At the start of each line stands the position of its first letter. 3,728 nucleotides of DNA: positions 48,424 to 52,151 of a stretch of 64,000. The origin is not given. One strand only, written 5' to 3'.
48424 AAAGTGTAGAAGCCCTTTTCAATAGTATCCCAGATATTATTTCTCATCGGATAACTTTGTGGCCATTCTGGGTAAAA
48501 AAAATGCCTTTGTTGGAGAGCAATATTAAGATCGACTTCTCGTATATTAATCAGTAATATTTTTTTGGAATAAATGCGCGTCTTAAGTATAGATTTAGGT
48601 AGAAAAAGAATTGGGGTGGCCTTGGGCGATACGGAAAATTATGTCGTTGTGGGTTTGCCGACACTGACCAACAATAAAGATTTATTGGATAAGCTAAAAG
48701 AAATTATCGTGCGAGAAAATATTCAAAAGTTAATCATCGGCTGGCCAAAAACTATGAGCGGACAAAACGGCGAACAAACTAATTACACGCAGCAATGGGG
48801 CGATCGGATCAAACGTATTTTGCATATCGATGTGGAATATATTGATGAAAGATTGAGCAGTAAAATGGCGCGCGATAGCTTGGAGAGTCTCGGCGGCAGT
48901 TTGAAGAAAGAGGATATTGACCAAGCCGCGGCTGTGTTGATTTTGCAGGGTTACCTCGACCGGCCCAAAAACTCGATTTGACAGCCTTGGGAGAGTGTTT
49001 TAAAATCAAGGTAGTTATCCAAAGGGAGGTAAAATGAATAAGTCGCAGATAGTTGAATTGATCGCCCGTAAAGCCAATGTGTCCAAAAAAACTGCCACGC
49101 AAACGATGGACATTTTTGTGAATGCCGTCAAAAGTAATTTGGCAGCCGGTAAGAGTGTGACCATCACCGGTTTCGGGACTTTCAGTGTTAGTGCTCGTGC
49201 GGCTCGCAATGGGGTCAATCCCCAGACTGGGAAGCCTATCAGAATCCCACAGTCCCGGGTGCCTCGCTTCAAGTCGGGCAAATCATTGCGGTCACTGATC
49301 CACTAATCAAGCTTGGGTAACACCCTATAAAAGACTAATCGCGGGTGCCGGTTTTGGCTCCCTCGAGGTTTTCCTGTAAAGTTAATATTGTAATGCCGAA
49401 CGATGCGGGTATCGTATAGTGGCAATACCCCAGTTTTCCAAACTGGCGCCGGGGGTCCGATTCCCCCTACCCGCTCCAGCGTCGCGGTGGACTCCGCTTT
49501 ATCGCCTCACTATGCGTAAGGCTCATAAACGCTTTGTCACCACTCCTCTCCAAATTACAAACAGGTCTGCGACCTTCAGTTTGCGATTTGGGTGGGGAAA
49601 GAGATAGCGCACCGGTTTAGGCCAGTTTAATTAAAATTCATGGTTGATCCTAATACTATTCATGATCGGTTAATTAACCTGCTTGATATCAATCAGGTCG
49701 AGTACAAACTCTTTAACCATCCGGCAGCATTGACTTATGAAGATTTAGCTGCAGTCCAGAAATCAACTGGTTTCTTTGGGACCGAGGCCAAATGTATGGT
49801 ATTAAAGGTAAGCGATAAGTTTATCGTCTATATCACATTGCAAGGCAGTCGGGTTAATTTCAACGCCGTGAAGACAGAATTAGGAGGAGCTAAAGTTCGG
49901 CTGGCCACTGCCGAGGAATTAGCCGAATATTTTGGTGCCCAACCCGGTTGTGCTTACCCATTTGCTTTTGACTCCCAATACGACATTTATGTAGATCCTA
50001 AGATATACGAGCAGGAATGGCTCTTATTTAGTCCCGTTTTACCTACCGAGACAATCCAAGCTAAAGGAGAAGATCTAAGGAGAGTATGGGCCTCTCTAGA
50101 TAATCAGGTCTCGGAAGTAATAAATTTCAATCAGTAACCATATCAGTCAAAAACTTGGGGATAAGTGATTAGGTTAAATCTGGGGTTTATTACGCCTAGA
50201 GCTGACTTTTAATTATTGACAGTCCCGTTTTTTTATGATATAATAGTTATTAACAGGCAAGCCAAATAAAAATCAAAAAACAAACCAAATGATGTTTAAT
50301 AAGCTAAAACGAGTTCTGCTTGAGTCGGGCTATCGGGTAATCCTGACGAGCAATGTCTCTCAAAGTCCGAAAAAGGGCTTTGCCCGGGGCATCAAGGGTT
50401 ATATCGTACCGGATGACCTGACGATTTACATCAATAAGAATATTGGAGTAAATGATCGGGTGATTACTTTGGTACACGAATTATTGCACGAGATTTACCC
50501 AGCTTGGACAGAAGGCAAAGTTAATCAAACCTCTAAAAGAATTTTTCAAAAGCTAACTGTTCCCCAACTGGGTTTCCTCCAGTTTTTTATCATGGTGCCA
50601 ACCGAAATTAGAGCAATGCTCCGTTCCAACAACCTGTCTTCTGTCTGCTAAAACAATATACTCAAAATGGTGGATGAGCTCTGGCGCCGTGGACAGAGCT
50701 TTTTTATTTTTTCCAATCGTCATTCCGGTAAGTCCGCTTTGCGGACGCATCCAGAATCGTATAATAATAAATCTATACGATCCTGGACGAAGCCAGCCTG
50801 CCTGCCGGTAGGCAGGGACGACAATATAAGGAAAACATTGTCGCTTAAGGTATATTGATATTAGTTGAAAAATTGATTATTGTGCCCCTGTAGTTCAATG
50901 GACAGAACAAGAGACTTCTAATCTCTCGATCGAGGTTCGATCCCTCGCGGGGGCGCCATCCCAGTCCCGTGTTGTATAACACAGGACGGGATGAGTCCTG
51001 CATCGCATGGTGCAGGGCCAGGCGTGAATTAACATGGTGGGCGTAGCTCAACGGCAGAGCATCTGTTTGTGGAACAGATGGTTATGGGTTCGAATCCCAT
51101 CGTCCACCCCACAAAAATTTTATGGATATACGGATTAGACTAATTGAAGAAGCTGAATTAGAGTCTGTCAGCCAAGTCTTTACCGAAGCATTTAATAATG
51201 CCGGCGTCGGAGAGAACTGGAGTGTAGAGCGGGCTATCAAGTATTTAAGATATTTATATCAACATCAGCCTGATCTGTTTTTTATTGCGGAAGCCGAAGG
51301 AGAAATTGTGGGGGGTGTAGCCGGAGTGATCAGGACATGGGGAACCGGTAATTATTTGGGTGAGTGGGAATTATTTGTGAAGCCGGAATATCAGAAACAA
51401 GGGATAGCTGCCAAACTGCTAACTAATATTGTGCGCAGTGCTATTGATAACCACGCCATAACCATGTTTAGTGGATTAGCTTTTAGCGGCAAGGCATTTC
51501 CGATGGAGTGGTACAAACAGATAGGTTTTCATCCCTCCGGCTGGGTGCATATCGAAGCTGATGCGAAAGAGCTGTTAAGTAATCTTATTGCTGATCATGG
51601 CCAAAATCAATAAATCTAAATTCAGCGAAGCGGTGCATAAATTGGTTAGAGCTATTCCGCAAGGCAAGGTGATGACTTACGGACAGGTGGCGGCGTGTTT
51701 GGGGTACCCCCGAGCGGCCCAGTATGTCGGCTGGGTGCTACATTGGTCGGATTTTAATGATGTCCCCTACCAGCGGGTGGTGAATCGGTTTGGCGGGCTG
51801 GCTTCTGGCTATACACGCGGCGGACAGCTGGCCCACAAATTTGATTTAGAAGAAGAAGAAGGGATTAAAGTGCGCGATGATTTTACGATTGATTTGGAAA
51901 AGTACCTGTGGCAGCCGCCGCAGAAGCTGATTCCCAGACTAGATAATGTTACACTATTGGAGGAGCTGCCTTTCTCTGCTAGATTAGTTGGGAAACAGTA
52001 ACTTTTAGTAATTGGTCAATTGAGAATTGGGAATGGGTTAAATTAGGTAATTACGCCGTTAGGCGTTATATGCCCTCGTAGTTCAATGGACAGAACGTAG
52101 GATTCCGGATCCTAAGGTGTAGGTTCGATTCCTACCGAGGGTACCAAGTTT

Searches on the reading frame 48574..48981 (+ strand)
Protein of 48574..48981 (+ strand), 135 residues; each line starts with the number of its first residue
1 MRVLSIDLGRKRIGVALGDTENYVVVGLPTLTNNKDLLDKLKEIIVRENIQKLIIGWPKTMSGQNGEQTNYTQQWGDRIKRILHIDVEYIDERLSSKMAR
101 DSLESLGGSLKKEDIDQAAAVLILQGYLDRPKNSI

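Call 38: search_protein_families(library=pfam, proteins=[window:48574-48981:+], max_evalue=0.001)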
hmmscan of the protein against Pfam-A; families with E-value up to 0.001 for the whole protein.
window:48574-48981:+ (135 aa): 1 family
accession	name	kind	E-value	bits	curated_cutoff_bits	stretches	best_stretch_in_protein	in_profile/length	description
PF03652.20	RuvX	-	1.3e-34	119.9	29.2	1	1-129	1-133/134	Holliday junction resolvase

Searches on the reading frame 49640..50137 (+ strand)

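Call 38: search_protein_families(library=pfam, proteins=[window:49640-50137:+], max_evalue=0.001)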
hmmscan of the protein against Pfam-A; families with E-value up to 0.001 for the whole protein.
window:49640-50137:+ (165 aa): 1 family
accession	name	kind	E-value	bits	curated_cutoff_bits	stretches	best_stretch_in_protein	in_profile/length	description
PF04073.20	tRNA_edit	-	4.4e-19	69.2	25.5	1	27-148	1-122/123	Aminoacyl-tRNA editing domain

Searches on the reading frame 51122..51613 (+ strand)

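Call 38: search_protein_families(library=pfam, proteins=[window:51122-51613:+], max_evalue=0.001)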
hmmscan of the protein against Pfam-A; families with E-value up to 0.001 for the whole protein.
window:51122-51613:+ (163 aa): 5 families
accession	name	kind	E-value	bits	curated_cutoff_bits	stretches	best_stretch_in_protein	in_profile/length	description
PF00583.31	Acetyltransf_1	-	4.6e-13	49.9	20.7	1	33-112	12-93/116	Acetyltransferase (GNAT) family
PF13508.13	Acetyltransf_7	-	8e-13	49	27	1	51-137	3-83/84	Acetyltransferase (GNAT) domain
PF13673.13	Acetyltransf_10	-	1.4e-08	35.2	23.6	1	47-140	27-111/128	Acetyltransferase (GNAT) domain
PF13527.13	Acetyltransf_9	-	1.6e-05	25.3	25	1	4-120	1-113/127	Acetyltransferase (GNAT) domain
PF13420.13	Acetyltransf_4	-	3.5e-05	24.3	24.3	1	5-140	1-138/155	Acetyltransferase (GNAT) domain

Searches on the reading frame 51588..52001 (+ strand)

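Call 38: search_protein_families(library=pfam, proteins=[window:51588-52001:+], max_evalue=0.001)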
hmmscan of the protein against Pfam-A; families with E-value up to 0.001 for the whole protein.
window:51588-52001:+ (137 aa): 1 family
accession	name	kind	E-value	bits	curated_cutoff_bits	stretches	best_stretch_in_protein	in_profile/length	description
PF01035.26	DNA_binding_1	-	8.6e-17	61.2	27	1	12-92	2-80/81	6-O-methylguanine DNA methyltransferase, DNA binding domain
